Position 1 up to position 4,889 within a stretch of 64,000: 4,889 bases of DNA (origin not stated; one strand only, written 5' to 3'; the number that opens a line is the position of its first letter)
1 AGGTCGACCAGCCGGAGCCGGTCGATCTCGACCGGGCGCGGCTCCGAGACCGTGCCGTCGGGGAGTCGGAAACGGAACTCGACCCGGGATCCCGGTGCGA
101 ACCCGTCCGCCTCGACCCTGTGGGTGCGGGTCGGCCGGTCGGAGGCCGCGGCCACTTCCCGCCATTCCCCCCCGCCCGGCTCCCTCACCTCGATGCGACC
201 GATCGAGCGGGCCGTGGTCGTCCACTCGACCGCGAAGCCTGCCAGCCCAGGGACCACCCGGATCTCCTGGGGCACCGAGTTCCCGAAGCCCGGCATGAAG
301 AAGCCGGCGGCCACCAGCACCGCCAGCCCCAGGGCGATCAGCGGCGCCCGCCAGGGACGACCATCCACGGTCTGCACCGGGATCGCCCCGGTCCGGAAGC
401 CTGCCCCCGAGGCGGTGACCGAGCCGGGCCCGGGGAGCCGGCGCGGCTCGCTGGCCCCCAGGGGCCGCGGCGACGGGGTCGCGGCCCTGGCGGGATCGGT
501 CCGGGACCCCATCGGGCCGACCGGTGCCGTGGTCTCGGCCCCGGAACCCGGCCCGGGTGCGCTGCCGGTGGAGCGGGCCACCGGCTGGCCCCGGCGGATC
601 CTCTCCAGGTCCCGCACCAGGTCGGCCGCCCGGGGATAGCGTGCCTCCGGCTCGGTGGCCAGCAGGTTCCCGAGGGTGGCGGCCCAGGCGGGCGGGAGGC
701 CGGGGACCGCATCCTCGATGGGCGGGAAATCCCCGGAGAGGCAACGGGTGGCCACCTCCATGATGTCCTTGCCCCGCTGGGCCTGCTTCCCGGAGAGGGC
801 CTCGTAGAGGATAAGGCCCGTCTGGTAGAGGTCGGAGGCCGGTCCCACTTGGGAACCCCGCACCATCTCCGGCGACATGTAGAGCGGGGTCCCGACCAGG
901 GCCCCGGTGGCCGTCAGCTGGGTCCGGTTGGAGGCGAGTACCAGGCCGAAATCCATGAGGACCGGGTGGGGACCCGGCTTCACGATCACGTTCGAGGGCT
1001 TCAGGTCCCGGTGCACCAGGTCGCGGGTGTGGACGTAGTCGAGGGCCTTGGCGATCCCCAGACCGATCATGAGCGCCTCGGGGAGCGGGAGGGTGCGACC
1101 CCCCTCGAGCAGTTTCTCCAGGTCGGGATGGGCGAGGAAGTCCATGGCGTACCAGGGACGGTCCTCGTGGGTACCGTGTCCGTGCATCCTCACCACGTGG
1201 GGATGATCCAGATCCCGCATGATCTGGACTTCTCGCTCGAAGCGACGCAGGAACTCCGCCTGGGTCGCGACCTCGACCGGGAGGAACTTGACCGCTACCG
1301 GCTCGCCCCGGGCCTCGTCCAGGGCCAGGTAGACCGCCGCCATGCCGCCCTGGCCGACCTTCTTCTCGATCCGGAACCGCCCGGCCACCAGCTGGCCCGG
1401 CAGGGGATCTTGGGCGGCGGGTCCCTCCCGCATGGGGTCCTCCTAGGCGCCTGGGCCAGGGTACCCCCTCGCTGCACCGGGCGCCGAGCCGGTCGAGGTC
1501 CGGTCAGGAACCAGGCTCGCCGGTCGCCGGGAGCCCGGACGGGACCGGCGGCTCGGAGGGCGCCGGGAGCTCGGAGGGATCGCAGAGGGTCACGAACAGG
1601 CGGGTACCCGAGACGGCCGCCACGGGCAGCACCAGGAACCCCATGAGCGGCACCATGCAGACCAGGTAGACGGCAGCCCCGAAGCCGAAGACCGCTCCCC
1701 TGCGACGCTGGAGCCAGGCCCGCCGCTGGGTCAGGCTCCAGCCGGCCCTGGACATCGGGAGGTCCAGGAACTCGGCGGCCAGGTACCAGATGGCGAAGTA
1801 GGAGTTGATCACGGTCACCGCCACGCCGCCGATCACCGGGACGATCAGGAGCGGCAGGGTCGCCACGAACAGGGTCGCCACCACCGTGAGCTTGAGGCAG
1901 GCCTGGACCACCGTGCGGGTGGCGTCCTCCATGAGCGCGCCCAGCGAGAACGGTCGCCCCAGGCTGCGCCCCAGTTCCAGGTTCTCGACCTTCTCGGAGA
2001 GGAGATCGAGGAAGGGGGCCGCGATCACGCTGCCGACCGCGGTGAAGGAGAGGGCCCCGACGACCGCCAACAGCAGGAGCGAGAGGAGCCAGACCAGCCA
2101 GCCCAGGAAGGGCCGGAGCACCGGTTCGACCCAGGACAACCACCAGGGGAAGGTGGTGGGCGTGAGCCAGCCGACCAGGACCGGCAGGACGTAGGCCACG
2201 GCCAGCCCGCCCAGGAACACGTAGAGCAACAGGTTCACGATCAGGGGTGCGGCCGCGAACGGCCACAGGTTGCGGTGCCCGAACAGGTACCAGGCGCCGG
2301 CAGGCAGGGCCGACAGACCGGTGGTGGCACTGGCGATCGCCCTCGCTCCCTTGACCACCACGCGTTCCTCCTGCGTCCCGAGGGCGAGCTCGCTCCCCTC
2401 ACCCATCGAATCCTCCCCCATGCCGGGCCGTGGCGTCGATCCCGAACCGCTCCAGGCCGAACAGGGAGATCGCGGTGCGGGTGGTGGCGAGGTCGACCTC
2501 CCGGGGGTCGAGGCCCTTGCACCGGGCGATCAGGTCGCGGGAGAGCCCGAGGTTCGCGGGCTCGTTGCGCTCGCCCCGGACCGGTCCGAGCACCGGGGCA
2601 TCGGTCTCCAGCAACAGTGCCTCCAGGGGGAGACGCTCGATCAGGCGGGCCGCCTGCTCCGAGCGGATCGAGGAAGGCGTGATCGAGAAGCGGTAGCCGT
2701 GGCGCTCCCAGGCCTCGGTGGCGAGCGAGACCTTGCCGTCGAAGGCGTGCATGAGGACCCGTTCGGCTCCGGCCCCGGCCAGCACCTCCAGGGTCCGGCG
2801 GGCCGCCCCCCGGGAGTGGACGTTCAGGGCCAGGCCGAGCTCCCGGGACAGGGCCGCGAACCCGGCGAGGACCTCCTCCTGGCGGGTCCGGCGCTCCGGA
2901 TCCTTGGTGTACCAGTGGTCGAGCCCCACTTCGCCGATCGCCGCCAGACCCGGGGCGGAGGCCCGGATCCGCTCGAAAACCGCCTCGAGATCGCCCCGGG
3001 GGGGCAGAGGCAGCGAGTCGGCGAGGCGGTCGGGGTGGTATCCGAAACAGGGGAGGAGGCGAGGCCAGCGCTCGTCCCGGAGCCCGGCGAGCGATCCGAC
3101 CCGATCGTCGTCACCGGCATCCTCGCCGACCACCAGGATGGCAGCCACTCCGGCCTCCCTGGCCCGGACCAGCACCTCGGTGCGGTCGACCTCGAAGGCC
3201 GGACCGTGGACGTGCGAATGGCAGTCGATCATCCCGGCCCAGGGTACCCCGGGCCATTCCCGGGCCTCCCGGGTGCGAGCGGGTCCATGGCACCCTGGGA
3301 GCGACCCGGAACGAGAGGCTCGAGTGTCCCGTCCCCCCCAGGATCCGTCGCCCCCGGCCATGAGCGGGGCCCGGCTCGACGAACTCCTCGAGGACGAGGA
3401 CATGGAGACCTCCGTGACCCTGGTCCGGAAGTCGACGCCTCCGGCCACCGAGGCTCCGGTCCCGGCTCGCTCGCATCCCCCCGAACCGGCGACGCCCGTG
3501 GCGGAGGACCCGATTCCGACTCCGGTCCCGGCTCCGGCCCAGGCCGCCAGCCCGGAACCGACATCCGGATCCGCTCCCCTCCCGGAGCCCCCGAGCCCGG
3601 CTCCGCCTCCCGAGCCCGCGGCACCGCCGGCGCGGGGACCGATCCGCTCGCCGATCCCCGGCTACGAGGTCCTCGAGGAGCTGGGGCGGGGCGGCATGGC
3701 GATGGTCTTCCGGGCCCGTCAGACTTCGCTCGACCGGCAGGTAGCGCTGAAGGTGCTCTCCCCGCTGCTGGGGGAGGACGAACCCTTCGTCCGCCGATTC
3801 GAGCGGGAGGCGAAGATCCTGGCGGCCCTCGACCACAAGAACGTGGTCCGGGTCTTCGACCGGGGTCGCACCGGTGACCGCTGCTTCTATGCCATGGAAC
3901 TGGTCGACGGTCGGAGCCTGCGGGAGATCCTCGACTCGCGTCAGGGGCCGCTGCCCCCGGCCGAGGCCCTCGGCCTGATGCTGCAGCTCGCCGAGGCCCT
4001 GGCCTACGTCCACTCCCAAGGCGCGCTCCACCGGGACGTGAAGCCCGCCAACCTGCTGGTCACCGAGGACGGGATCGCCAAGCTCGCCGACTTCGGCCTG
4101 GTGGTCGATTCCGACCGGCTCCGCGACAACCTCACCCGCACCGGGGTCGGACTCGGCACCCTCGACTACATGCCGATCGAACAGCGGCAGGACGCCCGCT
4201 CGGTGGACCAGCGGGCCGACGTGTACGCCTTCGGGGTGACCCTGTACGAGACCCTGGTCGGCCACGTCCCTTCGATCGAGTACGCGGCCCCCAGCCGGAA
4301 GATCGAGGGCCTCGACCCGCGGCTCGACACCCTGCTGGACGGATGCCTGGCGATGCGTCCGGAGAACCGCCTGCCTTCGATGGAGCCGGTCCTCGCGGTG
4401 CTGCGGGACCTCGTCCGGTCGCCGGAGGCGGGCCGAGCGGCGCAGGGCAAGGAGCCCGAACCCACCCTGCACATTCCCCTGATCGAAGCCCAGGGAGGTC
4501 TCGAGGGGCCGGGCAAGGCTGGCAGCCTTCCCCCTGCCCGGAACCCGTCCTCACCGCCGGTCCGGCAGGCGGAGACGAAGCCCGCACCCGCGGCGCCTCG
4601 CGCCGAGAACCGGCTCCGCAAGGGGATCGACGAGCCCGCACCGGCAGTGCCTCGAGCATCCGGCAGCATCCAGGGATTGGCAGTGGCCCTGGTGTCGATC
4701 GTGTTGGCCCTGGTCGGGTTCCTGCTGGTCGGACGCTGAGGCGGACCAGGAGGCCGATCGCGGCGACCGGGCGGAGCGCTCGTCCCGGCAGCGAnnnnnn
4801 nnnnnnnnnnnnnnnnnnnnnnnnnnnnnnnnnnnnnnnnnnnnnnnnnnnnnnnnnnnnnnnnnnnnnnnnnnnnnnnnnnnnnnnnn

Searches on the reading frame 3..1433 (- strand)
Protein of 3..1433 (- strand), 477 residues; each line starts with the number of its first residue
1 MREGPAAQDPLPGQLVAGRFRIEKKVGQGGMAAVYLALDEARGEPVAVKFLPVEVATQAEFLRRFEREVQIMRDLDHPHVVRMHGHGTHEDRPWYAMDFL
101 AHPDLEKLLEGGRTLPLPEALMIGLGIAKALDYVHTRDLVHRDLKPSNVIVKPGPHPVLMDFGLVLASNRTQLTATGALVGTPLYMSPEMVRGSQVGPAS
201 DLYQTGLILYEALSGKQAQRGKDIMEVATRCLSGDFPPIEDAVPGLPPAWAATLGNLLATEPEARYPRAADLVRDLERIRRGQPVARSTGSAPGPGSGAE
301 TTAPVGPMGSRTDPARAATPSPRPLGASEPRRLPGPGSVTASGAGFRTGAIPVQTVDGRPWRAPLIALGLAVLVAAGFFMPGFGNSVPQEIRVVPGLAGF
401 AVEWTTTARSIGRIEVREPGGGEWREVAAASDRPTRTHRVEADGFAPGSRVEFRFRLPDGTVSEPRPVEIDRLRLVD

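Call 87: search_protein_families(library=pfam, max_evalue=0.0001, proteins=[window:3-1433:-])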
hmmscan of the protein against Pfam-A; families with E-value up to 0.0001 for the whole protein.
window:3-1433:- (477 aa): 3 families
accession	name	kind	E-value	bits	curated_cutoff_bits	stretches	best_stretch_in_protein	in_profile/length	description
PF00069.31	Pkinase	-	6.2e-42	144.3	31.7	1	21-225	2-206/263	Protein kinase domain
PF07714.23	PK_Tyr_Ser-Thr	-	1.3e-30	107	23.1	1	21-239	2-225/258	Protein tyrosine and serine/threonine kinase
PF01636.29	APH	-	4.3e-05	23.8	23.2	0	139-165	170-197/239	Phosphotransferase enzyme family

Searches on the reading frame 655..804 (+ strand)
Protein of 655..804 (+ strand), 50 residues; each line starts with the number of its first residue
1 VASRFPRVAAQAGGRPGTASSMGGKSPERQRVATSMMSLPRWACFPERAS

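Call 85: search_protein_families(library=ncbifam, alignment_id=A3, max_evalue=0.01)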
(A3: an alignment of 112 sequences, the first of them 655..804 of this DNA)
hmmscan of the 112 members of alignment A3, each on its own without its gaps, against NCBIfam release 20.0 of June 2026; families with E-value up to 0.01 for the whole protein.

A. member 1, window:655-804:+ (50 aa): 0 families

B. families by the number of members that match (of 112 scanned): 0 families

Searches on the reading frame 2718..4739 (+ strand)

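Call 87: search_protein_families(library=pfam, max_evalue=0.0001, proteins=[window:2718-4739:+])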
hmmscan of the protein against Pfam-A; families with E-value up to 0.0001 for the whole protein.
window:2718-4739:+ (673 aa): 4 families
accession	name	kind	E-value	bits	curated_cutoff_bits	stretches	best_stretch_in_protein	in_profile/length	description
PF00069.31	Pkinase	-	6.2e-40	137.7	31.7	1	316-520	1-198/263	Protein kinase domain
PF07714.23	PK_Tyr_Ser-Thr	-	2.9e-33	115.7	23.1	1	318-519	3-205/258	Protein tyrosine and serine/threonine kinase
PF01636.29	APH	-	1.2e-05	25.6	23.2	0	357-433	36-109/239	Phosphotransferase enzyme family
PF03109.22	ABC1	-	8.7e-05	22.2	22.9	0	393-481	147-234/244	ABC1 atypical kinase-like domain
